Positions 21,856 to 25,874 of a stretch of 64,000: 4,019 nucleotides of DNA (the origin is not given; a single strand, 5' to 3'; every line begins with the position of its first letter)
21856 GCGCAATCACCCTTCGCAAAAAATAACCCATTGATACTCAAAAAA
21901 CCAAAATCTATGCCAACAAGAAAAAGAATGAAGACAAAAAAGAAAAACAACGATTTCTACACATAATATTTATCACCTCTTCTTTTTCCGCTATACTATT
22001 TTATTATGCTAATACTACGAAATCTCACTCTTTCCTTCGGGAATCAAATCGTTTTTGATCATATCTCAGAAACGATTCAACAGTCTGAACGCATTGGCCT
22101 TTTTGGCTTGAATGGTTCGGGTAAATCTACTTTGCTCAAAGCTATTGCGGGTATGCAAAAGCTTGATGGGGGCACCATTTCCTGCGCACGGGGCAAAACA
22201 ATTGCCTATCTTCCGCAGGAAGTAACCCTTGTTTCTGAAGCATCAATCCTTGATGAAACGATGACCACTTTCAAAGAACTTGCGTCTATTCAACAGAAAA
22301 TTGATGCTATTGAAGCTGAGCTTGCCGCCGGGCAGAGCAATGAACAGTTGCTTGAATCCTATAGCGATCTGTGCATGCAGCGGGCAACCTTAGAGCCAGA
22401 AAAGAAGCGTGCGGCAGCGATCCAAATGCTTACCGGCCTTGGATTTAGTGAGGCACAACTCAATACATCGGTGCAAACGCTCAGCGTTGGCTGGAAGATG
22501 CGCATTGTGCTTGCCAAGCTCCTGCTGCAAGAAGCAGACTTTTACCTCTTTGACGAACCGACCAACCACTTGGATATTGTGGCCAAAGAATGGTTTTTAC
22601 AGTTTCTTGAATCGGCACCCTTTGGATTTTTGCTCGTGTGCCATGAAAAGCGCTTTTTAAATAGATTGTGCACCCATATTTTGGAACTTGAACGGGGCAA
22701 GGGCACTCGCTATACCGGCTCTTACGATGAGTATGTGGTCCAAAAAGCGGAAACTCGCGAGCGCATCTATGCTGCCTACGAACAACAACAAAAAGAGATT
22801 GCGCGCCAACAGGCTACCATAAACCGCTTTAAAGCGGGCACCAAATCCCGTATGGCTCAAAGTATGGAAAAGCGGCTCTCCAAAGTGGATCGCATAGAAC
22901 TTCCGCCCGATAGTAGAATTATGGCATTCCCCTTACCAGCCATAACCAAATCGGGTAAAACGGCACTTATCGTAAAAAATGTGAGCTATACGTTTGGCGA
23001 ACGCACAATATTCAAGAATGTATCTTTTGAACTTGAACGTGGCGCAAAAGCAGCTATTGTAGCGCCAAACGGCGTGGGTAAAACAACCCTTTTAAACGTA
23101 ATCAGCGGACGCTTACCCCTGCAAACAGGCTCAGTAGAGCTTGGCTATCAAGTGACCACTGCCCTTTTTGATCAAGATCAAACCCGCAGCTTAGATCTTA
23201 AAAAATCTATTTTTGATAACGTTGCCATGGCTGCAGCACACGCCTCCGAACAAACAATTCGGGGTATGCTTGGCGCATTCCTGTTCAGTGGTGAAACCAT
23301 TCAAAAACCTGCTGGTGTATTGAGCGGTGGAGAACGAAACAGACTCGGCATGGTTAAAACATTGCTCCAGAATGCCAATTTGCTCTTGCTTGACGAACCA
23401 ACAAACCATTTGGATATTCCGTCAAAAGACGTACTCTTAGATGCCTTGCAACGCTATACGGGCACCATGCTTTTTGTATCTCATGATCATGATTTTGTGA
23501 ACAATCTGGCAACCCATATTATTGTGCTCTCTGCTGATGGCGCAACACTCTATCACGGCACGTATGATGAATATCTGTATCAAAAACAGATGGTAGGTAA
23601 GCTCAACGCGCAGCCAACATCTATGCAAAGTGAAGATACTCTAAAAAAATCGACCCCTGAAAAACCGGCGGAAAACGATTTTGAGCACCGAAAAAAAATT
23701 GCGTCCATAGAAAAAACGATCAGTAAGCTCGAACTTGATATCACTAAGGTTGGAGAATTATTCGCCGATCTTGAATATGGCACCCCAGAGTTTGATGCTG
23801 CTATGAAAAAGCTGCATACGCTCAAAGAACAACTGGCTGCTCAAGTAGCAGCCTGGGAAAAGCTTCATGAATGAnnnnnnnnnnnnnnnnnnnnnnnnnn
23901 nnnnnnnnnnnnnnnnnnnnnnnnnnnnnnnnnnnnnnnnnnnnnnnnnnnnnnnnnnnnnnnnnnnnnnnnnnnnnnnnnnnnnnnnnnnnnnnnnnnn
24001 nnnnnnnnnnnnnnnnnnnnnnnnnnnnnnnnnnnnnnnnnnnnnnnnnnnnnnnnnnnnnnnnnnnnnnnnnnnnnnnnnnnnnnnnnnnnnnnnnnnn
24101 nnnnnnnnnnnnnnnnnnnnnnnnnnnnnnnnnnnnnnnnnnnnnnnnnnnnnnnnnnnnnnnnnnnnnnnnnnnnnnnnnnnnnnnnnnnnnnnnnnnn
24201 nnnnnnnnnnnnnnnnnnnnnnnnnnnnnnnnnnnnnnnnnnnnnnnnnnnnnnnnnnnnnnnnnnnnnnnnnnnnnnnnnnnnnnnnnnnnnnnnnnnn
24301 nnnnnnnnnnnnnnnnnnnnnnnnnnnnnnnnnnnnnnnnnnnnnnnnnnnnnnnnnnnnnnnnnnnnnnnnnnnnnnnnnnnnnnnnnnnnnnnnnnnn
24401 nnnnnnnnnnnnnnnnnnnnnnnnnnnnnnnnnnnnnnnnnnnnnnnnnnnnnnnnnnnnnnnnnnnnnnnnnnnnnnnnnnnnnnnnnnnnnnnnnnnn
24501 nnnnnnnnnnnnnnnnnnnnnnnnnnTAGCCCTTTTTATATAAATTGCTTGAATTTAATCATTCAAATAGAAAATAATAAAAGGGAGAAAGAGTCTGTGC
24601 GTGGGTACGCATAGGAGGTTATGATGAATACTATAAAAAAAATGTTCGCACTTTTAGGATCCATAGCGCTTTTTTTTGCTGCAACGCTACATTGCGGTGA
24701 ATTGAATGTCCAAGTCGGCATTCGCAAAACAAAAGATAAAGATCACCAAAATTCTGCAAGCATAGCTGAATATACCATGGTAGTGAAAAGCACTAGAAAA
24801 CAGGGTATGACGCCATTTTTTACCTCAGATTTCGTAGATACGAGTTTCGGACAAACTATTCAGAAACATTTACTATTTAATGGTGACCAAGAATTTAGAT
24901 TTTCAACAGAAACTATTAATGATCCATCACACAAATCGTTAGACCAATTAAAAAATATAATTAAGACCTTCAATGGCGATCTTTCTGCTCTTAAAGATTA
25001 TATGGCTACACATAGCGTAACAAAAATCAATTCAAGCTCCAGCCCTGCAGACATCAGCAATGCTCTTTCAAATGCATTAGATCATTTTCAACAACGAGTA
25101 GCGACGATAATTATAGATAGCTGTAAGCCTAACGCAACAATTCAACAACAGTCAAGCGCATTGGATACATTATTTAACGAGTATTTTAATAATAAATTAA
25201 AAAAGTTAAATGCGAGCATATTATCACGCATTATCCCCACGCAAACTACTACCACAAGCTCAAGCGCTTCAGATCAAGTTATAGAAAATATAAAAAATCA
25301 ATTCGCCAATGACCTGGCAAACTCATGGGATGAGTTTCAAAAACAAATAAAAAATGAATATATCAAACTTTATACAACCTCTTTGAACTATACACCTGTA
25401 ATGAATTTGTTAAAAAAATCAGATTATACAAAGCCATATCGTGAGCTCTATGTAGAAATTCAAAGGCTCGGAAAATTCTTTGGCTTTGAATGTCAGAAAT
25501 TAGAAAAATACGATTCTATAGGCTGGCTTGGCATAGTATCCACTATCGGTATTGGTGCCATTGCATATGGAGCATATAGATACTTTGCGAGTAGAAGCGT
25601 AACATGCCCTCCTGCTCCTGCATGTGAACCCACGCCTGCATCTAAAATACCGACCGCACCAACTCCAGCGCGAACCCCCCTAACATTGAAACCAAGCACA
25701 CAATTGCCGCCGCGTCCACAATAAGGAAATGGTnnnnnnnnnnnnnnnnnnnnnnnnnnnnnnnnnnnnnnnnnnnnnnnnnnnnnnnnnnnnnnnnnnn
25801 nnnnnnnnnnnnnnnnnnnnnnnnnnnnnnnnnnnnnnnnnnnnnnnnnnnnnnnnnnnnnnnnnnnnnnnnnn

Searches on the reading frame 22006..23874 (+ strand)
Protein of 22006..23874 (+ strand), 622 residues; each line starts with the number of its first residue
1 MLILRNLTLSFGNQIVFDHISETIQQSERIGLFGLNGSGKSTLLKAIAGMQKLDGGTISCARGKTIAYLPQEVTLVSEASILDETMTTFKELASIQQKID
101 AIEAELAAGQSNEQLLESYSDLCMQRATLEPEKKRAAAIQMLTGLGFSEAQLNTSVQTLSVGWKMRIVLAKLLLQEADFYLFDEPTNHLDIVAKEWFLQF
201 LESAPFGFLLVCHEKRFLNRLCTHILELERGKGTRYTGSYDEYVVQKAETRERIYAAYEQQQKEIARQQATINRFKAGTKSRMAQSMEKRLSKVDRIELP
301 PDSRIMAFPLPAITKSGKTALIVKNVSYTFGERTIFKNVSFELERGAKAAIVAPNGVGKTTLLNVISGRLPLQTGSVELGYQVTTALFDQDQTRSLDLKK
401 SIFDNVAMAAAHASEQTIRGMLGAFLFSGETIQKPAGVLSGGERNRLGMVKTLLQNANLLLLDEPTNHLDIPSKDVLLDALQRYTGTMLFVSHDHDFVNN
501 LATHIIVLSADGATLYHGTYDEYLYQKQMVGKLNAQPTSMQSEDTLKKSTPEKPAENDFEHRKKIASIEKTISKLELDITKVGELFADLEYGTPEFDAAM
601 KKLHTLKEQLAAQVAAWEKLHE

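Call 17: search_protein_families(library=ncbifam, proteins=[window:22006-23874:+], max_evalue=0.00001)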
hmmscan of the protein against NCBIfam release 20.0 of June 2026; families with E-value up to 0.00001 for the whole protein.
window:22006-23874:+ (622 aa): 186 families (the best 25 are shown)
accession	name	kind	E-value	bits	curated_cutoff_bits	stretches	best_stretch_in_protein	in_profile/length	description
NF000355.4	ribo_prot_ABC_F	equivalog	1.1e-124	417.1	380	3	280-507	270-498/499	ribosomal protection-like ABC-F family protein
NF011646.0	PRK15064.1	equivalog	9.6e-119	397.2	762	1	1-529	1-529/530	ABC-F family ATPase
NF050005.1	ABC_ATPase_Uup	equivalog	7.8e-106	354.7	900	1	2-621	4-633/636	ATP-binding cassette ATPase Uup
NF008775.0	PRK11819.1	equivalog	5.2e-104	348.8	599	1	13-540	19-549/556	energy-dependent translational throttle protein EttA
TIGR03719.1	ABC_ABC_ChvD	subfamily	1.4e-102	344.1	806.75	1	13-540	17-547/552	energy-dependent translational throttle protein EttA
NF008358.0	PRK11147.1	equivalog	2.3e-98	330.1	936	1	3-620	5-628/635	ABC transporter ATP-binding protein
NF000168.2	ABCF_Msr_all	exception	4.9e-94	315.6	680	5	281-506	256-476/487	Msr family ABC-F type ribosomal protection protein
NF007921.0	PRK10636.1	equivalog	4e-90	302.9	917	1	1-592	1-585/638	ABC transporter ATP-binding protein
NF000514.1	ABCF_OptrA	exception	2.7e-89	300.2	1450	1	11-584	30-603/655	ABC-F type ribosomal protection protein OptrA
NF000170.2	ABCF_Vga_all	exception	5e-86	289.3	725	4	282-533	232-478/521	Vga family ABC-F type ribosomal protection protein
NF000169.2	ABCF_Sal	exception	1.8e-81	274.5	725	4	79-284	55-256/542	Sal family ABC-F type ribosomal protection protein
NF000171.1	ABCF_producer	exception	9.6e-77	258.7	800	3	3-273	5-278/541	TlrC/CarA/OleB/SrmB family ABC-F type ribosomal protection protein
NF043038.1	ABCF_CplR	exception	6.3e-76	256.2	780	4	285-529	250-490/544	ABC-F type ribosomal protection protein CplR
NF000167.2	ABCF_Lsa_all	exception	3.5e-64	217.6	750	4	145-286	104-244/492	Lsa family ABC-F type ribosomal protection protein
NF000166.1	ABCF_CarA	exception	5.9e-64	216.2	1050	2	2-272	6-287/556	ABC-F type ribosomal protection protein Car(A)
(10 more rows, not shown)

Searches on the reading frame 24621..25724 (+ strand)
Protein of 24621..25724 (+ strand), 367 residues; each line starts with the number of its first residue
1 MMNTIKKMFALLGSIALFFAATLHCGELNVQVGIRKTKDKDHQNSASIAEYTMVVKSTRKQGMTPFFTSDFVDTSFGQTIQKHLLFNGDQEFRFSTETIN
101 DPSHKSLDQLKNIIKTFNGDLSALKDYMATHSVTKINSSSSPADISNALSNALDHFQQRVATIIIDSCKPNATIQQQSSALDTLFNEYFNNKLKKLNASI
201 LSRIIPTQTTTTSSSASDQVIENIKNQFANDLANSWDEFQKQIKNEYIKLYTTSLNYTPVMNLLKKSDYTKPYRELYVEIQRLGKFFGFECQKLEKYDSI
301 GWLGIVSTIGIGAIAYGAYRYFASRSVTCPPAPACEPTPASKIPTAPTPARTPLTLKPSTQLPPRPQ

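Call 17: search_protein_families(library=ncbifam, proteins=[window:24621-25724:+], max_evalue=0.00001)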
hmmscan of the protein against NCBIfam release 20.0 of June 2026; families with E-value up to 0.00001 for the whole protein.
window:24621-25724:+ (367 aa): 0 families

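Call 75: search_protein_families(library=pfam, proteins=[window:24621-25724:+], max_evalue=0.001)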
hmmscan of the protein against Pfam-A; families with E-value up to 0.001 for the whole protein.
window:24621-25724:+ (367 aa): 1 family
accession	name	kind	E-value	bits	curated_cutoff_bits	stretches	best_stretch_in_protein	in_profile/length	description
PF07464.16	ApoLp-III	-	0.0008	20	36.3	0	76-180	7-116/146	Apolipophorin-III precursor (apoLp-III)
